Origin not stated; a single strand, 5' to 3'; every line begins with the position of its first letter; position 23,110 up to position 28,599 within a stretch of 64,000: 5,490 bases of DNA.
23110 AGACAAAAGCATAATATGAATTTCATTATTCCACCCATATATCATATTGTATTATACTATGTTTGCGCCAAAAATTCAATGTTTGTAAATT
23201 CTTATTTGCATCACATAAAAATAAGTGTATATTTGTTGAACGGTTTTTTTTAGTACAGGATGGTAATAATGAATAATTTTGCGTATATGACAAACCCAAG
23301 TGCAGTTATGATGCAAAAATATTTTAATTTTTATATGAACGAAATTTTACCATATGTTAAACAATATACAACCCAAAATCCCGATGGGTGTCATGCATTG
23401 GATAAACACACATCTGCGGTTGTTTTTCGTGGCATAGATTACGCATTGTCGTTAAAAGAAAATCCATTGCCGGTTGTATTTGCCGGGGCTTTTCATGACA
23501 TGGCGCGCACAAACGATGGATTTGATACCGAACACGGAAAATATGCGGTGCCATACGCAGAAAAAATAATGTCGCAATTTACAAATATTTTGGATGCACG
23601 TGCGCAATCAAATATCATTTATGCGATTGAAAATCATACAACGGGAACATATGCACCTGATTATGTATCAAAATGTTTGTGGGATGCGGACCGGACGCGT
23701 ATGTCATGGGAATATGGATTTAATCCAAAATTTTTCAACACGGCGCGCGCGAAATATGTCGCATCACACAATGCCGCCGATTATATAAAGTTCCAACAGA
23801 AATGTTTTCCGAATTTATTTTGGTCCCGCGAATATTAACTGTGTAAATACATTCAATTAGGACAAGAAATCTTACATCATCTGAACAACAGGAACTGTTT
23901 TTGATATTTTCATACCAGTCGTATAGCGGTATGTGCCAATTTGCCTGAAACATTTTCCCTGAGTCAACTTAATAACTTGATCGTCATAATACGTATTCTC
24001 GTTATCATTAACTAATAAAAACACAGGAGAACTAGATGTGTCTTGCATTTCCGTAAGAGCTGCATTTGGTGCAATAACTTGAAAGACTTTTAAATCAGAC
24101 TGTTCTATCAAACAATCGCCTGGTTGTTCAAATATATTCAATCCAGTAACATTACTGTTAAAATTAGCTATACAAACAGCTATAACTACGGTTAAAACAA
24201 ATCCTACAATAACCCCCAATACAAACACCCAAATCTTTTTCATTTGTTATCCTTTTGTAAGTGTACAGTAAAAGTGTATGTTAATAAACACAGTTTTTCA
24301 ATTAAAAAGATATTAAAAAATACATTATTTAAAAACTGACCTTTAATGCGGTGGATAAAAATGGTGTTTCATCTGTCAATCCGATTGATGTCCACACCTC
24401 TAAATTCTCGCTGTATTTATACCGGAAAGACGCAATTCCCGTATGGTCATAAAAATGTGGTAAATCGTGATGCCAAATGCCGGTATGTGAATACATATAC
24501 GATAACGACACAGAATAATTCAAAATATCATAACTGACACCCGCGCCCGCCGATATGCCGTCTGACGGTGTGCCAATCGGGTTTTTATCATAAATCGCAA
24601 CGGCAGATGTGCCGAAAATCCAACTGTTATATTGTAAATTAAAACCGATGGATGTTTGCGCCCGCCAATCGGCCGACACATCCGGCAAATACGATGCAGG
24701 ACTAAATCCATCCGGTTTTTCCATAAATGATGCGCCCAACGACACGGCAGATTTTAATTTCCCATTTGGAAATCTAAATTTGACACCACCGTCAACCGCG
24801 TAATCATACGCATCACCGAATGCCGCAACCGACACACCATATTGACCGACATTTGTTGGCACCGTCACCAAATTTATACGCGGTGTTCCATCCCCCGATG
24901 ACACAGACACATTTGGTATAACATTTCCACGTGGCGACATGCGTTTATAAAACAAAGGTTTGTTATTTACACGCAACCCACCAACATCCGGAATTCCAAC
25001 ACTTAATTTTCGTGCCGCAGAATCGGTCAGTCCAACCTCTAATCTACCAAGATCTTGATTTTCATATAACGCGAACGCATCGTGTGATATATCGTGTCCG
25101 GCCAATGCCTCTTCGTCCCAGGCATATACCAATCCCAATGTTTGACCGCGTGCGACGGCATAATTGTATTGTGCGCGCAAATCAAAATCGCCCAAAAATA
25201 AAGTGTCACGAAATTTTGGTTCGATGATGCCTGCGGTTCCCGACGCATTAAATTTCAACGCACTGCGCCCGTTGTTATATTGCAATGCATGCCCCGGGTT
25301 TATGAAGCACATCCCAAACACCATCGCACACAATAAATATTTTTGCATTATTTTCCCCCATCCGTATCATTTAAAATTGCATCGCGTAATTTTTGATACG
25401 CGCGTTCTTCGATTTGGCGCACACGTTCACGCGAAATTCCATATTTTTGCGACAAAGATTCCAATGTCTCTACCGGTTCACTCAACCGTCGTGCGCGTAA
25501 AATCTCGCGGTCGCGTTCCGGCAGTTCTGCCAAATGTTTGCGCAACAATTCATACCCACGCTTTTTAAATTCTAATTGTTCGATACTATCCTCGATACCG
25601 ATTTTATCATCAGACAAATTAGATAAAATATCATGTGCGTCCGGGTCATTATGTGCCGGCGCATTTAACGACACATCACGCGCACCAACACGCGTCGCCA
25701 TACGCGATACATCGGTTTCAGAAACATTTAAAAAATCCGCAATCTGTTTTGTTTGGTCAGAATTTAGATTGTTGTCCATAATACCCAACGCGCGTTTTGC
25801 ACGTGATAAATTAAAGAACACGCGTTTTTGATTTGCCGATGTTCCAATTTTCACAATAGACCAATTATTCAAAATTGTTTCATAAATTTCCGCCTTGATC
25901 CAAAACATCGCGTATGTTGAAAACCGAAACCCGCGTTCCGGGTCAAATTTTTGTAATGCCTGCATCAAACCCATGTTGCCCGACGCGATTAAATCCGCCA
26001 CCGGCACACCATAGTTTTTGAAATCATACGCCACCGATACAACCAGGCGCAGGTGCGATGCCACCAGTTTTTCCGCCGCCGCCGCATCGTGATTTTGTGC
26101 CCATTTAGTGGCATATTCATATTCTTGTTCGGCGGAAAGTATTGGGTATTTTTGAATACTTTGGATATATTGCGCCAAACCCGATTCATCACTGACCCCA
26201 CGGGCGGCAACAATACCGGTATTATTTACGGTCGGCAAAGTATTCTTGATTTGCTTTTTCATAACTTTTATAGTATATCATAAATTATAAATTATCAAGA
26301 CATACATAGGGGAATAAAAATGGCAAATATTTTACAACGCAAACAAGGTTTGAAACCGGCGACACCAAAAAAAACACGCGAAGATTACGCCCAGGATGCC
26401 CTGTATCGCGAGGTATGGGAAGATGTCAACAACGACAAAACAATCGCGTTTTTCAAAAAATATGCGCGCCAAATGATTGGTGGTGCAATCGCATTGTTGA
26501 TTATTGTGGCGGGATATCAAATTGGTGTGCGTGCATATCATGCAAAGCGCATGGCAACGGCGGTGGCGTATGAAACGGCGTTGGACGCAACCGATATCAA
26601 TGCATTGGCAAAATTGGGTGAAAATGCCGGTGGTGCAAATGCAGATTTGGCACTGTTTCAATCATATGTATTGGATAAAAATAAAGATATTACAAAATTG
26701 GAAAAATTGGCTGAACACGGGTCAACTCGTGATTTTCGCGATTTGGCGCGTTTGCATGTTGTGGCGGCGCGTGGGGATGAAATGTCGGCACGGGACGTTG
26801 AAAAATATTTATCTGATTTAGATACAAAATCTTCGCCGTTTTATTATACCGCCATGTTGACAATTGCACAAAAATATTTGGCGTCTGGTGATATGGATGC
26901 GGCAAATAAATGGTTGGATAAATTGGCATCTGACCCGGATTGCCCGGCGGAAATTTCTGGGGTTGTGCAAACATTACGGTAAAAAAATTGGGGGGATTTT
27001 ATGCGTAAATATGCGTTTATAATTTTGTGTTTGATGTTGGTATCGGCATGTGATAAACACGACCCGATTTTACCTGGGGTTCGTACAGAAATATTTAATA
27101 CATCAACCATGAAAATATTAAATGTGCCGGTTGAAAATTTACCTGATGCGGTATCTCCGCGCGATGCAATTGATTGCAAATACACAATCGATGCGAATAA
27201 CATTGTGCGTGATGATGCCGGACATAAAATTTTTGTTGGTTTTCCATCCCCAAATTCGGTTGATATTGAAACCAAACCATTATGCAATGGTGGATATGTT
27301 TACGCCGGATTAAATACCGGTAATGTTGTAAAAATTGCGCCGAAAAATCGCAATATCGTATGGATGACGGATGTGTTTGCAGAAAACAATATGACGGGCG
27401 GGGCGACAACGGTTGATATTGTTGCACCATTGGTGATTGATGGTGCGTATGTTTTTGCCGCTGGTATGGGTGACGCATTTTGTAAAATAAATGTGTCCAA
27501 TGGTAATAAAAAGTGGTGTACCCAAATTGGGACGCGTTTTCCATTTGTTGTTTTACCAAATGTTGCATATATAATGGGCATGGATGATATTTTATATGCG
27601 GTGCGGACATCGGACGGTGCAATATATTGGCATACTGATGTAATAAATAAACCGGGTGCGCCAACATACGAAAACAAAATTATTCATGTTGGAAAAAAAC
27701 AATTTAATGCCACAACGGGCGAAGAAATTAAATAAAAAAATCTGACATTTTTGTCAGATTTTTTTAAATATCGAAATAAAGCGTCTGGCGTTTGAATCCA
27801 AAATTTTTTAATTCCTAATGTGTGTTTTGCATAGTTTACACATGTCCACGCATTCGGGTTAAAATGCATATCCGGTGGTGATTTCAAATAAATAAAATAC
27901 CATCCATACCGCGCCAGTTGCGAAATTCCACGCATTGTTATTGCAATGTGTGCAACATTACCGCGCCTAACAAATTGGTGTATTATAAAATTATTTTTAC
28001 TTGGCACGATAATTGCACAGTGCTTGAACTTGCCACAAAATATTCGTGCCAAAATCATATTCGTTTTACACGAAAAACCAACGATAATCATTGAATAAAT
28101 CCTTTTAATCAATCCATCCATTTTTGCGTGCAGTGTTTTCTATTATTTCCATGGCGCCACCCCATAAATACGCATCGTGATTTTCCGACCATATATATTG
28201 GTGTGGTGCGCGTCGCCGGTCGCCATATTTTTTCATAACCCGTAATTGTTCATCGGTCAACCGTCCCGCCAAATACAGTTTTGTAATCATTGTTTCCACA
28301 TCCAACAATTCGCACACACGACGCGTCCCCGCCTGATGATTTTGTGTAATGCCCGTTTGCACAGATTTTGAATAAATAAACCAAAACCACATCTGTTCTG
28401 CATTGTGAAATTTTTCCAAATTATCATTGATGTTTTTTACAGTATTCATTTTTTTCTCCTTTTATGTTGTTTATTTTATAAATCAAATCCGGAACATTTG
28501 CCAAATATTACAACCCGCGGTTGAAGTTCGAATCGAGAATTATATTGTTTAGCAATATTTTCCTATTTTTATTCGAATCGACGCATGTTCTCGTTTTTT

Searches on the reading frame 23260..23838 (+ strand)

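Call 7: search_protein_families(library=pfam, proteins=[window:23260-23838:+], max_evalue=0.001)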
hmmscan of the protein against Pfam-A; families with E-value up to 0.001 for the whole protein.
window:23260-23838:+ (192 aa): 0 families

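Call 53: search_protein_families(library=pfam, proteins=[window:23260-23838:+], max_evalue=1)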
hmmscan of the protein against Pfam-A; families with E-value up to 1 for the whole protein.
window:23260-23838:+ (192 aa): 1 family
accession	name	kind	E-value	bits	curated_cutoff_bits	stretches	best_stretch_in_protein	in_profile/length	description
PF01966.28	HD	-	0.0023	18.7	22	1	49-146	3-113/116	HD domain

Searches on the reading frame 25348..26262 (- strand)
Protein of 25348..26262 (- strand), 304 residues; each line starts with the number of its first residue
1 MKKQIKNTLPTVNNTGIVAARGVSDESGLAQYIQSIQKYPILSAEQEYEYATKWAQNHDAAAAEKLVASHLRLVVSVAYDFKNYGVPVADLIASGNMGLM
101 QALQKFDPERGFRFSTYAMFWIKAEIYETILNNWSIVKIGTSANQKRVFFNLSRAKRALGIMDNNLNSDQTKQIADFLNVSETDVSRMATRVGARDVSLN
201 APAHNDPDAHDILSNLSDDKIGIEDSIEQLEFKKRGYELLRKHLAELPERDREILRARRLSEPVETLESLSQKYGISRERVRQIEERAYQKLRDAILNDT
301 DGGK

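Call 7: search_protein_families(library=pfam, proteins=[window:25348-26262:-], max_evalue=0.001)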
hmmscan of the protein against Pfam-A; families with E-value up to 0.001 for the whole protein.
window:25348-26262:- (304 aa): 4 families
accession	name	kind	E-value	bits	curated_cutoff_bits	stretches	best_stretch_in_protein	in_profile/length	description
PF04542.20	Sigma70_r2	-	1.8e-17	63.3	24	1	66-134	1-69/71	Sigma-70 region 2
PF04545.22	Sigma70_r4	-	2.3e-15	56.2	24.1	1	244-293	2-49/50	Sigma-70, region 4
PF00140.25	Sigma70_r1_2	-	1.8e-06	28.3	22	1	31-56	5-30/34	Sigma-70 factor, region 1.2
PF16509.11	KORA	-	0.00072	20.2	26.7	0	237-291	6-57/84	TrfB plasmid transcriptional repressor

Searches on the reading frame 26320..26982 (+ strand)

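Call 7: search_protein_families(library=pfam, proteins=[window:26320-26982:+], max_evalue=0.001)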
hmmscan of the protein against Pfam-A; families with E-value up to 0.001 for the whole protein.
window:26320-26982:+ (220 aa): 2 families
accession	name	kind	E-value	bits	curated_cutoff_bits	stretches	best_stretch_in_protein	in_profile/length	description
PF10858.15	DUF2659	-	4.8e-06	26.9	27.7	0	155-203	148-196/216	Protein of unknown function (DUF2659)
PF09976.15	TPR_21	-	9.3e-05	22.7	25.5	0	43-145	2-117/193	Tetratricopeptide repeat-like domain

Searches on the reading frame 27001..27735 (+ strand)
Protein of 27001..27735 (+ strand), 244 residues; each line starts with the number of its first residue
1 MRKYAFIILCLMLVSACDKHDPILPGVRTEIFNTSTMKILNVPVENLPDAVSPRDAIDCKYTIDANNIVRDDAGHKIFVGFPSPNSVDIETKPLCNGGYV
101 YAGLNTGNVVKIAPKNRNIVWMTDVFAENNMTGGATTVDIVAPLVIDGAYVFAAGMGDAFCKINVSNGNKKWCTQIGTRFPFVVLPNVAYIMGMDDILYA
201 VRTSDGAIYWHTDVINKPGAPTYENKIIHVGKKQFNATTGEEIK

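Call 7: search_protein_families(library=pfam, proteins=[window:27001-27735:+], max_evalue=0.001)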
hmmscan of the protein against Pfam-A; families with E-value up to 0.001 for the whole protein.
window:27001-27735:+ (244 aa): 1 family
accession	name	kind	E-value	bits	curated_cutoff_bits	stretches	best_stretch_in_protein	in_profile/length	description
PF13360.13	PQQ_2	-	3.1e-12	47.1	27.6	1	92-211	113-232/233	Outer membrane protein assembly factor BamB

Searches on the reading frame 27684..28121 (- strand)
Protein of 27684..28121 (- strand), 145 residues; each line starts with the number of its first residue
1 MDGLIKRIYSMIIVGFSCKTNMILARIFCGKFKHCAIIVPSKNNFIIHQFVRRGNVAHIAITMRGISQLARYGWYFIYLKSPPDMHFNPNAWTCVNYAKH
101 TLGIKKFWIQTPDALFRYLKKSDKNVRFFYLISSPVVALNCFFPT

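Call 8: search_protein_families(library=pfam, proteins=[window:27684-28121:-], max_evalue=0.001)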
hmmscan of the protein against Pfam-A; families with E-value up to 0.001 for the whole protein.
window:27684-28121:- (145 aa): 0 families

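Call 53: search_protein_families(library=pfam, proteins=[window:27684-28121:-], max_evalue=1)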
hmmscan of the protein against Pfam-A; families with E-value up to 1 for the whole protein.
window:27684-28121:- (145 aa): 0 families

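Call 65: search_protein_families(library=pfam, proteins=[window:27684-28121:-], max_evalue=0.01)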
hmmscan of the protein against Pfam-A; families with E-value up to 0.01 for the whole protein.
window:27684-28121:- (145 aa): 0 families

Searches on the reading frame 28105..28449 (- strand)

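Call 8: search_protein_families(library=pfam, proteins=[window:28105-28449:-], max_evalue=0.001)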
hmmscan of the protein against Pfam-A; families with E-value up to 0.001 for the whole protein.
window:28105-28449:- (114 aa): 0 families

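Call 53: search_protein_families(library=pfam, proteins=[window:28105-28449:-], max_evalue=1)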
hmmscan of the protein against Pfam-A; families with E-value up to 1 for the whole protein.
window:28105-28449:- (114 aa): 1 family
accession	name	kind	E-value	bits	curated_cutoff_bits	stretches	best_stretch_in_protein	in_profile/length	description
PF11626.13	Rap1_C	-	0.13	12.8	24.2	1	70-112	29-73/84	TRF2-interacting telomeric protein/Rap1 - C terminal domain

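Call 65: search_protein_families(library=pfam, proteins=[window:28105-28449:-], max_evalue=0.01)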
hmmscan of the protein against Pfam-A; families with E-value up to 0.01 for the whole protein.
window:28105-28449:- (114 aa): 0 families
